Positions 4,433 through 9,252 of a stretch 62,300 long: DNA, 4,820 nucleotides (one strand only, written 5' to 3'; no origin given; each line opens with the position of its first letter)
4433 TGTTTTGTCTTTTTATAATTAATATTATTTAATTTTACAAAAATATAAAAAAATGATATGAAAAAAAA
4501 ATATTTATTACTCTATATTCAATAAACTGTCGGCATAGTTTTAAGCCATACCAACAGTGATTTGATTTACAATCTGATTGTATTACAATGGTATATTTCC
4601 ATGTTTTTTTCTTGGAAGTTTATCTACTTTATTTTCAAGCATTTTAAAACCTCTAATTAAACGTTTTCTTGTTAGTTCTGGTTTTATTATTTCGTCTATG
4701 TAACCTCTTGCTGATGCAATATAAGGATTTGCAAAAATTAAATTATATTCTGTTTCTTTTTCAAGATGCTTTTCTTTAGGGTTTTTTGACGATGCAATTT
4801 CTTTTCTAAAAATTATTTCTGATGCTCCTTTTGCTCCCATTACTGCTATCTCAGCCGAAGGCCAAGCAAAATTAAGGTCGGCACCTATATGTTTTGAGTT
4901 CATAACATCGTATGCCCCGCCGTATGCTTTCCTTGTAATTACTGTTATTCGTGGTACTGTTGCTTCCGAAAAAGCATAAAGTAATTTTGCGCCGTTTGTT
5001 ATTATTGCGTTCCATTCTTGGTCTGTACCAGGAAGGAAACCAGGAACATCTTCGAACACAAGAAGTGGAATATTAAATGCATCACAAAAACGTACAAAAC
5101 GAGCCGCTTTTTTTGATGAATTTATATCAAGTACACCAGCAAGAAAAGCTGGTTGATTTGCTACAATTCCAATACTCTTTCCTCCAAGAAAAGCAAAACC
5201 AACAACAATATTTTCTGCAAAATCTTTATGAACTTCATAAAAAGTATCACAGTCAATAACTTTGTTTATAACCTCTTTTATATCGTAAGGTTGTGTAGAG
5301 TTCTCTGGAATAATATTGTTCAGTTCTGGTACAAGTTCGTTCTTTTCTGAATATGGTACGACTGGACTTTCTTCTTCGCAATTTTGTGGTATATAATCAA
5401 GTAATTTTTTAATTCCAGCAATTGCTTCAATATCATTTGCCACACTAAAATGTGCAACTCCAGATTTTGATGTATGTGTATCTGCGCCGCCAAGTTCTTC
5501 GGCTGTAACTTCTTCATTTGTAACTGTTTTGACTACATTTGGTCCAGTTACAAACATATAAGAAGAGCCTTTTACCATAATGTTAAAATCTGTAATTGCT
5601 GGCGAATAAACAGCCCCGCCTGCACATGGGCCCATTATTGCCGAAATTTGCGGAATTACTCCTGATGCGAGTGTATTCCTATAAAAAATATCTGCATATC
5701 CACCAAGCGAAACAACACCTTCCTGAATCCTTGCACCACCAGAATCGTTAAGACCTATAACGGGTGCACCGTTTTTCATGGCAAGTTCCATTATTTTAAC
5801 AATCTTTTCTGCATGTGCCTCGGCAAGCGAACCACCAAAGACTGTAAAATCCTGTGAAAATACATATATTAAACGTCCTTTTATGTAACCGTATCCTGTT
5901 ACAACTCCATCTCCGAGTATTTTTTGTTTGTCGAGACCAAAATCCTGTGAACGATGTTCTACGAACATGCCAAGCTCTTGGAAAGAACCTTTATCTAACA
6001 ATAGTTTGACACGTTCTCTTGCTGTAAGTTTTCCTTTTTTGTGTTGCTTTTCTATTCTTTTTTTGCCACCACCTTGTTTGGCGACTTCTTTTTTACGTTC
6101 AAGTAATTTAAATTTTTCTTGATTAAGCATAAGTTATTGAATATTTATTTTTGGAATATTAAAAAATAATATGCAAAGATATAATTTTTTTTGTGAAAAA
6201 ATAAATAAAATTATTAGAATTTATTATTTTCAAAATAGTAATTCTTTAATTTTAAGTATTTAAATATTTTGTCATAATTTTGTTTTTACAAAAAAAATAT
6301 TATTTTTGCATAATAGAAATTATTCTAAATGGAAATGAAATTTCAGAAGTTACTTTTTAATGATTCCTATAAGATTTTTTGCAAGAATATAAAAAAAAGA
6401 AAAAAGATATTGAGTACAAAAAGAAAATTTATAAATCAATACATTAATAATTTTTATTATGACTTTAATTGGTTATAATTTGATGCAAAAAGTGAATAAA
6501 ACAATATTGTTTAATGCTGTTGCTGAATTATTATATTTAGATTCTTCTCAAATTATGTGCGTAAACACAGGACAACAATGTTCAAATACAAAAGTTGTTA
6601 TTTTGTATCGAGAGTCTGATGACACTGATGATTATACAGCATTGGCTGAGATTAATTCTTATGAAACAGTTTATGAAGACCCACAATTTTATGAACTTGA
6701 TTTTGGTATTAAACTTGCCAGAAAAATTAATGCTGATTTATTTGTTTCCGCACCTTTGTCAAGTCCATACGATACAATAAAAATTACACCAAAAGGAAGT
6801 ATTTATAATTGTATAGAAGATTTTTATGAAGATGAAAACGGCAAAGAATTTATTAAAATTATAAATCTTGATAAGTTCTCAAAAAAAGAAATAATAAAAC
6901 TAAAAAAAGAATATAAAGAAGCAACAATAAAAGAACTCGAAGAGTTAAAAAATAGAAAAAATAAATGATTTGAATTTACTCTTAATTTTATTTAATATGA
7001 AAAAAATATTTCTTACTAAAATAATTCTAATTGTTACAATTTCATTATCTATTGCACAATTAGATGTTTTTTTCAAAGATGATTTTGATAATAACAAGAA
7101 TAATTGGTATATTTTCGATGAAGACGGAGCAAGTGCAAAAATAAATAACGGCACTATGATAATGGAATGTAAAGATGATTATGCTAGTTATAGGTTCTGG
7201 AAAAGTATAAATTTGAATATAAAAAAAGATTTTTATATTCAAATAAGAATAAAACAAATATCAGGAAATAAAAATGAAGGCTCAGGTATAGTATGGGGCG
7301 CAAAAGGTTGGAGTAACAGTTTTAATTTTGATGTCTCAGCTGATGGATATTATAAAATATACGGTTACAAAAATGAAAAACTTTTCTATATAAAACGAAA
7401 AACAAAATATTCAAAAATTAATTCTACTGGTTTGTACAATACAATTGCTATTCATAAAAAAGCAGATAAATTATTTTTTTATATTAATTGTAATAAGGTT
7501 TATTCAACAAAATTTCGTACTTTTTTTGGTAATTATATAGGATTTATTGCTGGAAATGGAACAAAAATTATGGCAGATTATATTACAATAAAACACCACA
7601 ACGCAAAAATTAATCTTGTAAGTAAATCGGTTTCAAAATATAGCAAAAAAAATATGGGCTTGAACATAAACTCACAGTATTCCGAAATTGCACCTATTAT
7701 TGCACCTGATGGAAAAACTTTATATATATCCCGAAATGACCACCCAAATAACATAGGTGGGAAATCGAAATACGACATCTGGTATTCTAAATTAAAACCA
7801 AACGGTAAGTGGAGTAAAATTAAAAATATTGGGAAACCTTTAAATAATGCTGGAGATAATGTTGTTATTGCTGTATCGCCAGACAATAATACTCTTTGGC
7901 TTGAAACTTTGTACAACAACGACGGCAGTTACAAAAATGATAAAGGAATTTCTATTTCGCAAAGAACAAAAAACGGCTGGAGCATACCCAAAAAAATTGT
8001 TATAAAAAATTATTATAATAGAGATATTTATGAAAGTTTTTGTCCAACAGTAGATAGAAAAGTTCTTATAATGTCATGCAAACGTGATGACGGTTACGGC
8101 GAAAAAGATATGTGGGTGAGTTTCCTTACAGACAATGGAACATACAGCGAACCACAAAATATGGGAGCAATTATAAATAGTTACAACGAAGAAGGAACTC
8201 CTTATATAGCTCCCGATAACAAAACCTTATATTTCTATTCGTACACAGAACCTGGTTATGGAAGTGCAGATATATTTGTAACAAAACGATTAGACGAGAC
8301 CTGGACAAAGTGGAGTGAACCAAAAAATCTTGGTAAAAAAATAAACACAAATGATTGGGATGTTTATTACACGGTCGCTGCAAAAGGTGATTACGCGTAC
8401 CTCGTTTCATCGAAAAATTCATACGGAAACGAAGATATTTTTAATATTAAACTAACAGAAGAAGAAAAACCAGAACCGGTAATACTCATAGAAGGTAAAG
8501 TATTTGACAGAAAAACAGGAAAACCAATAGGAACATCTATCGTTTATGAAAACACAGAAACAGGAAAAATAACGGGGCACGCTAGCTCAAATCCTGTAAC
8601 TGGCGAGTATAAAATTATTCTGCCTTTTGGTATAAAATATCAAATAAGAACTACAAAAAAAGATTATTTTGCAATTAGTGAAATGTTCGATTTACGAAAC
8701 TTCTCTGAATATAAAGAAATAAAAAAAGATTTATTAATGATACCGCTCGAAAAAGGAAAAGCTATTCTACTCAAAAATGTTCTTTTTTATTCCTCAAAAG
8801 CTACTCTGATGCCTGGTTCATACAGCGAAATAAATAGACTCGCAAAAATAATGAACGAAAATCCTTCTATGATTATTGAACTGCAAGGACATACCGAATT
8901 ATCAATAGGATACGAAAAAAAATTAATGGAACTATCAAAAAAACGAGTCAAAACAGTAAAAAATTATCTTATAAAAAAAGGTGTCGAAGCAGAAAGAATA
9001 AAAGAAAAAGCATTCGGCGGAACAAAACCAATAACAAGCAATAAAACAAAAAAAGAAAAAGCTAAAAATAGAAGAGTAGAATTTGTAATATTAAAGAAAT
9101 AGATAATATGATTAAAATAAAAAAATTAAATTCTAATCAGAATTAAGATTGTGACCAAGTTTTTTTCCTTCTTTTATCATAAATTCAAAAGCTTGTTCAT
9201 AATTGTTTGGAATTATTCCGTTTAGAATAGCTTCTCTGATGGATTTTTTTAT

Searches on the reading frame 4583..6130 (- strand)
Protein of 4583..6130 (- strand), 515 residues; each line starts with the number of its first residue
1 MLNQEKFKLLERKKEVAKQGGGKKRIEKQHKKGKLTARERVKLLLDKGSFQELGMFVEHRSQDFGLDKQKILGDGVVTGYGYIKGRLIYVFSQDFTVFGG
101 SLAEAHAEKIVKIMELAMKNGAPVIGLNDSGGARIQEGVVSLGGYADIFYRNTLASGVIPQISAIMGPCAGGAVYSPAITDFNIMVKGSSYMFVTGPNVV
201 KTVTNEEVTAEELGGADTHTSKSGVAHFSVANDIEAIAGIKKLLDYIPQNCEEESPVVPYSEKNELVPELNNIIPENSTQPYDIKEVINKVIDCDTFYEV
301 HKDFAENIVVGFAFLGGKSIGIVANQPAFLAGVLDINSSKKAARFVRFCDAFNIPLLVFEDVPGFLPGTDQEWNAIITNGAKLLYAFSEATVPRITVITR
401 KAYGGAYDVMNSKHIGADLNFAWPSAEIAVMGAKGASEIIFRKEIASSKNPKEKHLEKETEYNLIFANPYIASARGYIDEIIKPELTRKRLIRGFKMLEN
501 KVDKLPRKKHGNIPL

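Call 53: search_protein_families(library=ncbifam, proteins=[window:4583-6130:-], max_evalue=1e-10)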
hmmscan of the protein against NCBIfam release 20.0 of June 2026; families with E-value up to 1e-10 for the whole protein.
window:4583-6130:- (515 aa): 4 families
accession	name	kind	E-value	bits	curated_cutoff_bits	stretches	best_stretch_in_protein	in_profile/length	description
TIGR01117.1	mmdA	subfamily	1.3e-238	792.9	998.8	1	5-515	1-512/512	methylmalonyl-CoA decarboxylase subunit alpha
TIGR00515.1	accD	equivalog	1.8e-22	80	317.45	1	34-207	56-242/285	acetyl-CoA carboxylase, carboxyltransferase subunit beta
NF005530.0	PRK07189.1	equivalog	1.9e-22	79.7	228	1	34-204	15-193/303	biotin-independent malonate decarboxylase subunit beta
TIGR03133.1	malonate_beta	equivalog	6e-22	78.2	278.15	1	35-204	6-183/274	biotin-independent malonate decarboxylase subunit beta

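Call 56: find_related_loci(query=window:4583-6130:-, collection=genome_contigs, flank=2000)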
Query window:4583-6130:- (515 aa) in genome_contigs; peptide patterns used: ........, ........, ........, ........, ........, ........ (x = any residue, [..] = any of these).
600 stretches matched a pattern (row limit reached: there are more); 582 encode a relative of the query (tblastn E <= 1e-3); the best 80 are kept; 80 distinct loci.
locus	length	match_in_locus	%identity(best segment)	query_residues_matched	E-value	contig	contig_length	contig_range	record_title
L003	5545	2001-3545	82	1-515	0e+0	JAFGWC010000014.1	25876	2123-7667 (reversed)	MAG: Bacteroidales bacterium isolate ZodW_Metabat.217 k87_469507, whole genome shotgun sequence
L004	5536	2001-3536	83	4-515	0e+0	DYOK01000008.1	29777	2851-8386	MAG TPA_asm: Acetofilamentum sp. isolate SulCav_GS09_5_8_38_48 SulCav_GS09_5_2309_length_29777_cov_29_741404, whole geno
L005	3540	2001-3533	79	5-515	0e+0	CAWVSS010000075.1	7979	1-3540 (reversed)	MAG TPA_asm: uncultured Flavobacteriales bacterium isolate ERR3589587_binner13_29 genome assembly, contig: ERZ7462733.80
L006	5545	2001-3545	79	1-515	0e+0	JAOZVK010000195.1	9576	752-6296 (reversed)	MAG: Bacteroidales bacterium isolate GMC9.metabat2.98 GMC9_3128_length_9576_cov_25.934356, whole genome shotgun sequence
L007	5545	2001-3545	77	1-515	0e+0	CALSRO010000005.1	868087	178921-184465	MAG: uncultured Flavobacteriales bacterium isolate L_MB288 genome assembly, contig: contig_5543_L_MB288, whole genome sh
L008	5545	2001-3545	79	1-515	0e+0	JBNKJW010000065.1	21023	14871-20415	MAG: Bacteroidales bacterium isolate H2.bin.10.orig k141_625664, whole genome shotgun sequence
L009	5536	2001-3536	78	4-515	0e+0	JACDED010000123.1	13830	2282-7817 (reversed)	MAG: Bacteroidetes bacterium isolate MGR_bin351 SD2902_NODE_689_length_13830_cov_1.019485, whole genome shotgun sequence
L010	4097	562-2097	79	4-515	0e+0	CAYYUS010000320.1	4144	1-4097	MAG TPA_asm: uncultured Akkermansia sp. isolate SRP302895_co1_53 genome assembly, contig: NODE_47836_length_4144_cov_4.8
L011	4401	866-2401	78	4-515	0e+0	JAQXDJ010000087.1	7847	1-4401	MAG: Vicingaceae bacterium isolate cluster4_bin.65 k119_126622, whole genome shotgun sequence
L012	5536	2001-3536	77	4-515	0e+0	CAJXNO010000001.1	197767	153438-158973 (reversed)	MAG TPA_asm: uncultured Flavobacteriales bacterium isolate SRR6854295_bin.3_MetaBAT_v2.12.1_MAG genome assembly, contig:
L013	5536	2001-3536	79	4-515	0e+0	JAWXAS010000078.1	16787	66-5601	MAG: Bacteroidota bacterium isolate MP5G1.50 k99_898096, whole genome shotgun sequence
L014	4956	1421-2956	77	4-515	0e+0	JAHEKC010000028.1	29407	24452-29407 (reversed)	MAG: Bacteroidetes bacterium isolate Ww573 NODE_3586_length_29407_cov_3.370962, whole genome shotgun sequence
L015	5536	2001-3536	78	4-515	0e+0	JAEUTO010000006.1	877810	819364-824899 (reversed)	MAG: Bacteroidia bacterium isolate new MAG-331 k141_3600165, whole genome shotgun sequence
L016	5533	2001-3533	78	6-515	0e+0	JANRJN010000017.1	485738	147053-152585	MAG: Bacteroidota bacterium isolate bins.163 k141_4131482, whole genome shotgun sequence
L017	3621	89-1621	78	5-515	0e+0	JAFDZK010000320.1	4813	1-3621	MAG: Bacteroidetes bacterium isolate SZAS-82 LIN-413__320__length-4813, whole genome shotgun sequence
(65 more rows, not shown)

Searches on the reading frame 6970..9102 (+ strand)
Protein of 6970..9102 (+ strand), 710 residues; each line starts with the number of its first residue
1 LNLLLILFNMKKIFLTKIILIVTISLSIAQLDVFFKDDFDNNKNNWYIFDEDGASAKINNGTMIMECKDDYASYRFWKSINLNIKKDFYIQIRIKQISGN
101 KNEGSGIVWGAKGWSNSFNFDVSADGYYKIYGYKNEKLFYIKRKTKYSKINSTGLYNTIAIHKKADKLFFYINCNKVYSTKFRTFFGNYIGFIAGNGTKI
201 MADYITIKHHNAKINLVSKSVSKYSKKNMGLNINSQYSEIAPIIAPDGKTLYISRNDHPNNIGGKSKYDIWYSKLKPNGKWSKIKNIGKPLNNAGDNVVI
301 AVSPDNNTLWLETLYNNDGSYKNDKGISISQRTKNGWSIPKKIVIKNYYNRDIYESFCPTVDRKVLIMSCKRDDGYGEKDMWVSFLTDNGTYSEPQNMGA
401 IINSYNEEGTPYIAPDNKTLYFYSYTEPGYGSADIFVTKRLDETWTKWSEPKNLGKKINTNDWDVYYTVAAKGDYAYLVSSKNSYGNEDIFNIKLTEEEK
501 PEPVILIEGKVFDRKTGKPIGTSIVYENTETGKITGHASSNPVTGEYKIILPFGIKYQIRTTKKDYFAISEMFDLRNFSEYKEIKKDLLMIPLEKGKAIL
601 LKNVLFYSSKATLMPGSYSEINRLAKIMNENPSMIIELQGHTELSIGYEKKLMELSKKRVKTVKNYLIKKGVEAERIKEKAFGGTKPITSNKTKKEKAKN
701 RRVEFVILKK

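Call 53: search_protein_families(library=ncbifam, proteins=[window:6970-9102:+], max_evalue=1e-10)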
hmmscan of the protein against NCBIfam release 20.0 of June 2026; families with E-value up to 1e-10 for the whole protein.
window:6970-9102:+ (710 aa): 17 families
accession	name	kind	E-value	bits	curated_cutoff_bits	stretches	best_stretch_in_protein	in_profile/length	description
NF053607.1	CHU_0125_OmpA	equivalog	2.5e-58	198.1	620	1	300-708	224-637/639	CHU_0125 family OmpA-like outer membrane integrity protein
NF052230.1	T9SS_PorE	exception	2.3e-53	181.5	600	1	215-698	138-610/648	PorE family type IX secretion system protein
NF053611.1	YiaD_Gzip_OmpA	equivalog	1.1e-26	93.8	175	1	600-707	100-206/206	YiaD family glycine zipper/OmpA-like lipoprotein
NF053613.1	OMP_toxin_LptF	equivalog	1.8e-21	76.9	400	1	580-707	119-245/256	lipotoxin F family OmpA-related lipoprotein LptF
NF045787.1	OmpABordt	equivalog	2e-19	70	200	1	597-707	80-189/194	outer membrane protein OmpA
TIGR03789.1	pdsO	hypoth_equivalog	4.7e-18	65.8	152.2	1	598-704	135-240/243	sortase-associated OmpA-like protein PdsO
NF053612.1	anchor_PA1041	equivalog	7.6e-18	65.3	250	1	596-707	122-235/236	PA1041 family peptidoglycan-binding anchor lipoprotein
NF007804.1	PRK10510.1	equivalog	9e-18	64.4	307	1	602-706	112-215/219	OmpA family lipoprotein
NF033763.1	exchanger_TraB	exception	9.5e-18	63.5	700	1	593-708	383-498/522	outer membrane exchange protein TraB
NF053585.1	OMP_LP_YfiB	equivalog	2.2e-16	60.1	128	1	602-708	56-161/163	outer membrane lipoprotein YfiB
TIGR02802.1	Pal_lipo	equivalog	7.9e-15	54.8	125.35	1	604-706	2-103/104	peptidoglycan-associated lipoprotein Pal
TIGR03350.1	type_VI_ompA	equivalog_domain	4.6e-14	52.5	139.8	1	599-706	27-136/137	type VI secretion system protein TssL, long form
NF006541.1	PRK09038.1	equivalog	5.3e-14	52.5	283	1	602-709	141-250/253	flagellar motor protein MotD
NF006285.1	PRK08457.1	equivalog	2.5e-12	47.1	250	1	602-707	122-230/253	flagellar motor protein MotB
NF008071.1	PRK10808.1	equivalog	9.5e-12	44.9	277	1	600-703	229-333/358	porin OmpA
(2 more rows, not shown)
